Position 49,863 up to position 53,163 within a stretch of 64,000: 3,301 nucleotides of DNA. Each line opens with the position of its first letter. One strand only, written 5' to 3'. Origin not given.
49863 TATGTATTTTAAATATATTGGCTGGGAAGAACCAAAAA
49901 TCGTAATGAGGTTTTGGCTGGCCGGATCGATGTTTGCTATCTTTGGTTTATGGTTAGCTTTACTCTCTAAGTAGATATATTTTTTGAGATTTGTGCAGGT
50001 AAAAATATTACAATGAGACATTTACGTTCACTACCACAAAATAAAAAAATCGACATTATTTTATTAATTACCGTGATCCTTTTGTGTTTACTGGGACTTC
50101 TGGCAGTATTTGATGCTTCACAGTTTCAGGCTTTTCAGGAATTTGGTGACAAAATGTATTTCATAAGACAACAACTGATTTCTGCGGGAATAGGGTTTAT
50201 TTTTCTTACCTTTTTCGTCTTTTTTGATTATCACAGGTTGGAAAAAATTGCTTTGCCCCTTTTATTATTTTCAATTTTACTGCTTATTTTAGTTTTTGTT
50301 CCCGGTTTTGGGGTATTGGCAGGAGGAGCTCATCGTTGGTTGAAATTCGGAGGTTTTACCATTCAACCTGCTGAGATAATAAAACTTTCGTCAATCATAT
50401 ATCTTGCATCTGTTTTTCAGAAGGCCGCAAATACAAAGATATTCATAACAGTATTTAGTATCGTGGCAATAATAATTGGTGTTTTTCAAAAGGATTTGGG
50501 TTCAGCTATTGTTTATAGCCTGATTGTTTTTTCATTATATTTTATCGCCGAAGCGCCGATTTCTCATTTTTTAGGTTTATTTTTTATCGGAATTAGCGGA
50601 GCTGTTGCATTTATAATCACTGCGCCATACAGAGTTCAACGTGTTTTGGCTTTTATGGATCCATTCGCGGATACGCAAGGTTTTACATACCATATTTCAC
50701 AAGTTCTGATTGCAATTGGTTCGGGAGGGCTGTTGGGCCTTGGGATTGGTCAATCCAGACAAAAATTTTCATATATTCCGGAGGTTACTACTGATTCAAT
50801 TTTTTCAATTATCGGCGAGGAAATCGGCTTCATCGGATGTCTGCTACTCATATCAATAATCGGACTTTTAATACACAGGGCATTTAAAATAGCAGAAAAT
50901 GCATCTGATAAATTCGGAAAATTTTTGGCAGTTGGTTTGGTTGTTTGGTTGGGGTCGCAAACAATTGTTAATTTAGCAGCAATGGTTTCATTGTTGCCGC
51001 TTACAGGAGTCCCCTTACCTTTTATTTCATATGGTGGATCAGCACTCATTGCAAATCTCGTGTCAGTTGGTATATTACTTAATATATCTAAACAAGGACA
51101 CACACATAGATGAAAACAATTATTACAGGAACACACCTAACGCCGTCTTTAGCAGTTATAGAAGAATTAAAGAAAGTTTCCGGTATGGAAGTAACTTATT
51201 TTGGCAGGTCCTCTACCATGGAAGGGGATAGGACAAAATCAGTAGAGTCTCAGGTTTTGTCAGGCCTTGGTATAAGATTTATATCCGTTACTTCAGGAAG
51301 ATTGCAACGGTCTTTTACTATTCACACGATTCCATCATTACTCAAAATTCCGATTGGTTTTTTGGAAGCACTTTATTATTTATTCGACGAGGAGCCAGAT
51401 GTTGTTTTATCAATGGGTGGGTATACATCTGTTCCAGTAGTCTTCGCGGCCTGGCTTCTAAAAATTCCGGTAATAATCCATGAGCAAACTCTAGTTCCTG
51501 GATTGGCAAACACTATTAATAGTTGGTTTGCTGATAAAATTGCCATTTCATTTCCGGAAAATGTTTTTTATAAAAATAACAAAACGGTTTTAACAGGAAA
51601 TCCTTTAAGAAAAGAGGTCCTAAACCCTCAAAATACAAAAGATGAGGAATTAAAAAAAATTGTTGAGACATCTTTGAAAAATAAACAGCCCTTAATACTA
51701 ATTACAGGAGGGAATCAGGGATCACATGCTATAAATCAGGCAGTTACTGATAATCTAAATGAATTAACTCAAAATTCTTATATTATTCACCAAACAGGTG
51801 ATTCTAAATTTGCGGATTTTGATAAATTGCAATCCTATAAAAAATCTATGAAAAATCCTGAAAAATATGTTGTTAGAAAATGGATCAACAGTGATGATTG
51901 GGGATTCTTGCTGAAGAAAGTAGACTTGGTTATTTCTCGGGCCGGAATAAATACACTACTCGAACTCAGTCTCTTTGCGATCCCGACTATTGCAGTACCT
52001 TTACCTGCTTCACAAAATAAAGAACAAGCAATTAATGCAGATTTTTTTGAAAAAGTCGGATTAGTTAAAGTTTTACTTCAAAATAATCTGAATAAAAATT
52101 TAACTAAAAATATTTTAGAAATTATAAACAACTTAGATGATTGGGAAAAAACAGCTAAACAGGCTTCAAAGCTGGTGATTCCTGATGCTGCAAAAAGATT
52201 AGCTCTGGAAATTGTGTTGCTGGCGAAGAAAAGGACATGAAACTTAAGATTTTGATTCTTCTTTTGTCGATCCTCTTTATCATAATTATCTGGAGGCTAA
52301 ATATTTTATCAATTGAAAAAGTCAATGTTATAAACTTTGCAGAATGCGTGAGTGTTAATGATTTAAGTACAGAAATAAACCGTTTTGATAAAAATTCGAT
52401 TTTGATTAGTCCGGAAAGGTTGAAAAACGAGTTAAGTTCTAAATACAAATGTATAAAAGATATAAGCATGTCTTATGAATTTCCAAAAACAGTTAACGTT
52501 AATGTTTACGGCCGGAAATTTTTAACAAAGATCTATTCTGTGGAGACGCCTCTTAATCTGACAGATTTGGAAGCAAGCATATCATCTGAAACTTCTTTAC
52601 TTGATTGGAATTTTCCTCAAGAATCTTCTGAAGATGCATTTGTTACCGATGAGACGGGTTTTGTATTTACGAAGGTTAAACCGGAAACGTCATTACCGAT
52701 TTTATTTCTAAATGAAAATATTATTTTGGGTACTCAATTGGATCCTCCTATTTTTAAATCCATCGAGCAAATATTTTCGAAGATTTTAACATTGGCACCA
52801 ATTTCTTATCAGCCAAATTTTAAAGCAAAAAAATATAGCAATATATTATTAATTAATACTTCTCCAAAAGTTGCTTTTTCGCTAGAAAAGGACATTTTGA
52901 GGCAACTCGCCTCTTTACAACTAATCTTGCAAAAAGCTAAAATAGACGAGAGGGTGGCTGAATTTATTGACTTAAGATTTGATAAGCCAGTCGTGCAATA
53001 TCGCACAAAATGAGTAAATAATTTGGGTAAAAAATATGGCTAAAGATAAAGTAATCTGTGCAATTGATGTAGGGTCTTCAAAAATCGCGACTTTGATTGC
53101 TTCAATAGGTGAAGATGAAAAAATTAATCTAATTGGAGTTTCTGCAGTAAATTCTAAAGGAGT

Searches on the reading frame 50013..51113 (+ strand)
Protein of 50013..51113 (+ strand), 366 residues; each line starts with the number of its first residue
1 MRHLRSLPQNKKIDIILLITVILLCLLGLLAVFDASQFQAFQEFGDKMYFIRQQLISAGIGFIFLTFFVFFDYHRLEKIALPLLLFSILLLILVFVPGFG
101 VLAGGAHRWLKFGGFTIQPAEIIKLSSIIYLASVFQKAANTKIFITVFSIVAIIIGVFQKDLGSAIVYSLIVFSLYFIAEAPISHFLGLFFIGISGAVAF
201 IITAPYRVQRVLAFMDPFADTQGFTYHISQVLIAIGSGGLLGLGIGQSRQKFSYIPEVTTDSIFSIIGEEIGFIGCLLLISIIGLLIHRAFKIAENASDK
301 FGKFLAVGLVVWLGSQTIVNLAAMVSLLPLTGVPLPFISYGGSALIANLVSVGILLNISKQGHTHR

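Call 54: search_protein_families(library=pfam, proteins=[window:50013-51113:+], max_evalue=0.001)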
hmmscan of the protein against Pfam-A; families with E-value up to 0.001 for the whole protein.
window:50013-51113:+ (366 aa): 1 family
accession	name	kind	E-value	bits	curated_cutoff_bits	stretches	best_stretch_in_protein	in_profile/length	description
PF01098.24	FTSW_RODA_SPOVE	-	4.9e-100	335.4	26.4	1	17-361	4-353/356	Cell cycle protein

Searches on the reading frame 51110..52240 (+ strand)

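Call 54: search_protein_families(library=pfam, proteins=[window:51110-52240:+], max_evalue=0.001)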
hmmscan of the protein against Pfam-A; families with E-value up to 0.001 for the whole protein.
window:51110-52240:+ (376 aa): 5 families
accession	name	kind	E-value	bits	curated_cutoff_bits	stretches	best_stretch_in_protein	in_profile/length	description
PF04101.22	Glyco_tran_28_C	-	3.5e-28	99.1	22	1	196-364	2-166/166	Glycosyltransferase family 28 C-terminal domain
PF03033.26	Glyco_transf_28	-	4.7e-27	95.2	26.2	1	6-146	8-139/139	Glycosyltransferase family 28 N-terminal domain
PF13579.12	Glyco_trans_4_4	-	0.00022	22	29.7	1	25-141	18-117/158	Glycosyl transferase 4-like domain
PF13528.12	Glyco_trans_1_3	-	0.00053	19.7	25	0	271-336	255-318/322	Glycosyl transferase family 1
PF08660.17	Alg14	-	0.00066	20.1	27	0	7-123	8-121/171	Oligosaccharide biosynthesis protein Alg14 like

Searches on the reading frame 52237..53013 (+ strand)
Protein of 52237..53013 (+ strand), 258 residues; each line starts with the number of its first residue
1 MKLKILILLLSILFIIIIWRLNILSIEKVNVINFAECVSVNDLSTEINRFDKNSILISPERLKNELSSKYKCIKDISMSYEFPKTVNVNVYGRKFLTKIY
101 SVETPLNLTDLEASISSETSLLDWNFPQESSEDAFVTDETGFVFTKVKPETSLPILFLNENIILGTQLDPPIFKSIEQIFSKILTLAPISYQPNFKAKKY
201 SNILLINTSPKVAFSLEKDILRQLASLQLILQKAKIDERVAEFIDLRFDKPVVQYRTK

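Call 54: search_protein_families(library=pfam, proteins=[window:52237-53013:+], max_evalue=0.001)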
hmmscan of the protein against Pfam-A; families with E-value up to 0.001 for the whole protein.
window:52237-53013:+ (258 aa): 1 family
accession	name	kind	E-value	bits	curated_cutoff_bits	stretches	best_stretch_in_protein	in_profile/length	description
PF08478.15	POTRA_1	-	0.00026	21.7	23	1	25-90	2-66/69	POTRA domain, FtsQ-type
